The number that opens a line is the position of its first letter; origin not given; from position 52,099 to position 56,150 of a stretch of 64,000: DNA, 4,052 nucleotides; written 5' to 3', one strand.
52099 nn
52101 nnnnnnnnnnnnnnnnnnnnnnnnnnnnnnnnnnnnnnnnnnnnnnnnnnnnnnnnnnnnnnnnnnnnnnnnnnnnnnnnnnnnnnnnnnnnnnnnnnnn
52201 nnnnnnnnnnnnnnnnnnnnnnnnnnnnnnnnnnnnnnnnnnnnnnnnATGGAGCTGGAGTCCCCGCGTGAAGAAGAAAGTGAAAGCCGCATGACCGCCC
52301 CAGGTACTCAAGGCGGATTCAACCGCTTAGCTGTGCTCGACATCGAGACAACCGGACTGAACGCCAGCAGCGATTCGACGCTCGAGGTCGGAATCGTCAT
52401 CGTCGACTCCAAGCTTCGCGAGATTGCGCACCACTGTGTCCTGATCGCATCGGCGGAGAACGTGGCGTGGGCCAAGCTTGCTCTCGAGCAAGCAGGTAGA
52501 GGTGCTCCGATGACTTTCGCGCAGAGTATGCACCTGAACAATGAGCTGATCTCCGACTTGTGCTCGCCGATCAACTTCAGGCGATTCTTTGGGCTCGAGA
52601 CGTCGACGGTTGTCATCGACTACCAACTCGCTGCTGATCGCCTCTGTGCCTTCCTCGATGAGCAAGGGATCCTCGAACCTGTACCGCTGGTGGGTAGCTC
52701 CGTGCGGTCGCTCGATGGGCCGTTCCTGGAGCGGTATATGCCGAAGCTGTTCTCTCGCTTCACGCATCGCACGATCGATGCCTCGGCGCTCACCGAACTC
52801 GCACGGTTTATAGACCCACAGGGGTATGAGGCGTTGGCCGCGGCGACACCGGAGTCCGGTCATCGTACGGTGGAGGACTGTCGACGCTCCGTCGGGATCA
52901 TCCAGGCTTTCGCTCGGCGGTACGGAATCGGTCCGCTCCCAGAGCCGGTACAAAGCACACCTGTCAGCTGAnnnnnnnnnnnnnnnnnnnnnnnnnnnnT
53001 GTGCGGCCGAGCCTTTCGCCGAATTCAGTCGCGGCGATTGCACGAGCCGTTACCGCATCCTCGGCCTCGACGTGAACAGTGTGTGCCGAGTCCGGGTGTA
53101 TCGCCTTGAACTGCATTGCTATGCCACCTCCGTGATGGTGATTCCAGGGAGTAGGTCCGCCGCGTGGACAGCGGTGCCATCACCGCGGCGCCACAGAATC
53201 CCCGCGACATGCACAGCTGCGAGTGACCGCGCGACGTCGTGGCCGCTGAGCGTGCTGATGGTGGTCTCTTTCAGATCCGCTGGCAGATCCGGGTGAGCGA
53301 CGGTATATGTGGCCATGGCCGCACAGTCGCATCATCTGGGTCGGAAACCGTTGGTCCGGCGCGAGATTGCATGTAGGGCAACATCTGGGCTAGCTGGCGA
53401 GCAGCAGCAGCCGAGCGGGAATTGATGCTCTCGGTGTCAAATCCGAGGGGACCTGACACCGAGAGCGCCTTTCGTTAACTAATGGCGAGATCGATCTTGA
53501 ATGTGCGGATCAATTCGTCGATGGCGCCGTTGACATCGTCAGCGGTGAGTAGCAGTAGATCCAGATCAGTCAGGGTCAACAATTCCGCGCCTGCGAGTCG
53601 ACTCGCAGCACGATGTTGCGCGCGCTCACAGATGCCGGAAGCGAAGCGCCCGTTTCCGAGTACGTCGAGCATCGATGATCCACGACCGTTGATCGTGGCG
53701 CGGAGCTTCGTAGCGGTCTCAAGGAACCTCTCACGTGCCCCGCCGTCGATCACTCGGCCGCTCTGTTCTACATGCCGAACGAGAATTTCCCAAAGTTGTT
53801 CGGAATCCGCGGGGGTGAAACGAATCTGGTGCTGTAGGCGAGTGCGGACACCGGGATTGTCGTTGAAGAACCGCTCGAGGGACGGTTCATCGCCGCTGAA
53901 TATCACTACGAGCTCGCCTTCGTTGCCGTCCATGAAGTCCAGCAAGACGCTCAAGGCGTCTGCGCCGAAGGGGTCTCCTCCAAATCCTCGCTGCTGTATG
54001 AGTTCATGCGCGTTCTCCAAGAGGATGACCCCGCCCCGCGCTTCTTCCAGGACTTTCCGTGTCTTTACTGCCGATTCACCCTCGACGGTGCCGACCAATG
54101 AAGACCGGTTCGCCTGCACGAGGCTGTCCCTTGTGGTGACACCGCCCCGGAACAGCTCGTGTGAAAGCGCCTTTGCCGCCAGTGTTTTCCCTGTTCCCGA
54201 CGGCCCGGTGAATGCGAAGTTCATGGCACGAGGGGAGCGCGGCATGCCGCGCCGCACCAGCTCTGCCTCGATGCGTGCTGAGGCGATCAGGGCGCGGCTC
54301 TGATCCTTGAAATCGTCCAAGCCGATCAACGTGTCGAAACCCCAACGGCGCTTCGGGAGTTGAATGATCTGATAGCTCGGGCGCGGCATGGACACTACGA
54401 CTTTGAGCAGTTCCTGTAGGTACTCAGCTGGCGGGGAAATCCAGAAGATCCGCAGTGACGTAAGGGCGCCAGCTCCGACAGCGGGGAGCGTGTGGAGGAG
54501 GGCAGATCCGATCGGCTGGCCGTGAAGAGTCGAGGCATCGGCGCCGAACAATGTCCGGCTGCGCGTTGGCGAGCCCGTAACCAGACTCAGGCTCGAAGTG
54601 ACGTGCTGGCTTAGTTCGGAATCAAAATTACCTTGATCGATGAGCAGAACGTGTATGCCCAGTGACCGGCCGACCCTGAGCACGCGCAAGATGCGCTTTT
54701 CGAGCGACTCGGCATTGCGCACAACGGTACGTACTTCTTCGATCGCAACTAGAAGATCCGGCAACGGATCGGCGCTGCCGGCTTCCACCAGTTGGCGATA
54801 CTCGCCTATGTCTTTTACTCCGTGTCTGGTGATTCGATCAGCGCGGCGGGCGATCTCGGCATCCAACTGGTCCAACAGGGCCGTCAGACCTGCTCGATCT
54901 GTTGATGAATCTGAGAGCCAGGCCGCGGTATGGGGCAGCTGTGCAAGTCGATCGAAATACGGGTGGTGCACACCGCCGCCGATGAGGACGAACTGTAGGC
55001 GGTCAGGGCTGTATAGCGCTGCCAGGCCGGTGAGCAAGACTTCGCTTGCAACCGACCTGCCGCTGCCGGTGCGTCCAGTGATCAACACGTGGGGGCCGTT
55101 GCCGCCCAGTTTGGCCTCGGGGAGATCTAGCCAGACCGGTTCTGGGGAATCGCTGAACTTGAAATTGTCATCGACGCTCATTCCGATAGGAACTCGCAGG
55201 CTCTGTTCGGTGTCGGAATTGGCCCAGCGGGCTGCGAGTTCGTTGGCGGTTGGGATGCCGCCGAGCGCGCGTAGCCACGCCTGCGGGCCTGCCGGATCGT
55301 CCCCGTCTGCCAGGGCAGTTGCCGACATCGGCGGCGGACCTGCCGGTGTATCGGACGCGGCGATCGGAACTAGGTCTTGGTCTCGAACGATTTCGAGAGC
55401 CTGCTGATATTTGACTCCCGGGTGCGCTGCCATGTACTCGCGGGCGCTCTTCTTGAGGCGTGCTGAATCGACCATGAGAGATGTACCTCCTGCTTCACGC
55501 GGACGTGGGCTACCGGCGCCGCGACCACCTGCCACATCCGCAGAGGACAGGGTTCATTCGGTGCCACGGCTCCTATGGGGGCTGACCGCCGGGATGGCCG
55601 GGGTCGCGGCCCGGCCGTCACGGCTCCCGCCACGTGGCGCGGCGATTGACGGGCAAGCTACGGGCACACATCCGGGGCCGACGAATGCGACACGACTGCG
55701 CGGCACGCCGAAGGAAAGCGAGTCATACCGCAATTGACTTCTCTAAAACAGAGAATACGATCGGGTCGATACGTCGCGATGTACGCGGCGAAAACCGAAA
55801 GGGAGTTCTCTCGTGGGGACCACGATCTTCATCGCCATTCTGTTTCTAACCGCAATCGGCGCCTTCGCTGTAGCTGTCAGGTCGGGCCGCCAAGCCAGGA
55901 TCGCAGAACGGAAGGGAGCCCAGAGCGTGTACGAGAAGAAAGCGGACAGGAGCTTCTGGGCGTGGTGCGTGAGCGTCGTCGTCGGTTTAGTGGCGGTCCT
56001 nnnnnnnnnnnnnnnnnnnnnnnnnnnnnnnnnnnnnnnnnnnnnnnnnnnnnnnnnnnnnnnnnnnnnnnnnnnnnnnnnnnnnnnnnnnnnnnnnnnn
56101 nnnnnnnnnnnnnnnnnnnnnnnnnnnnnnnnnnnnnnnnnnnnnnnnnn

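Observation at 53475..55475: Single polypeptide combining an FtsK/SpoIIIE-like ATPase domain with an EccA/CbxX-type AAA+ domain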

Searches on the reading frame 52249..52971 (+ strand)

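Call 17: search_protein_families(library=pfam, proteins=[window:52249-52971:+], max_evalue=0.01)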
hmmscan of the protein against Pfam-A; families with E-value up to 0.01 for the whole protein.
window:52249-52971:+ (240 aa): 1 family
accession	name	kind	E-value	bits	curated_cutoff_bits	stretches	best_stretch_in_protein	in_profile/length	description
PF00929.31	RNase_T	-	1.4e-07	32.7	24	1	29-61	2-35/164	Exonuclease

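Call 51: search_protein_families(library=padloc, proteins=[window:52249-52971:+], max_evalue=0.01)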
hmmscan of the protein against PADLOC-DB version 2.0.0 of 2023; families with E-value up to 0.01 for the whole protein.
window:52249-52971:+ (240 aa): 3 families
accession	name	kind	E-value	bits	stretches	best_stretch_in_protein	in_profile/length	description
PDLC01247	DEDDh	-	3.7e-06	25.6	1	29-93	2-62/139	"CAS-I,CAS-II,CAS-III,CAS-IV,CAS-V,CAS-VI; associated"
PDLC05027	PDC-S48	-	8.6e-06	23.1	1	27-66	6-46/411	-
PDLC05028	PDC-S48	-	0.0047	13.5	1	27-52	20-46/512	-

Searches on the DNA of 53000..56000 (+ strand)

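Call 7: search_dna_similar(query=window:53000-56000:+, collection=plasmids, mode=near)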
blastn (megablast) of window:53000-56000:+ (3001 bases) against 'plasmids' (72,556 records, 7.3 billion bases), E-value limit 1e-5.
No match.

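Call 8: search_dna_similar(query=window:53000-56000:+, collection=phages, mode=near)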
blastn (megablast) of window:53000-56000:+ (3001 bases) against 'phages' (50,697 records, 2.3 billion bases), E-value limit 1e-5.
No match.

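Call 69: search_rna_families(source=window, start=55300, end=55950, threshold=evalue, max_evalue=1)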
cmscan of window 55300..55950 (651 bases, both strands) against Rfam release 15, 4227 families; matches with E-value up to 1: 2.
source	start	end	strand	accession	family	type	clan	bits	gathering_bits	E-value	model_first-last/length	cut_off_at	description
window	55306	55390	+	RF02038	SPRY4-IT1_1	Gene; lncRNA;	-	18.7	50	0.32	1-91/91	no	SPRY4-IT1 conserved region 1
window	55300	55353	-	RF01754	radC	Cis-reg;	-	17.6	40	0.46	1-54/149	3'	radC RNA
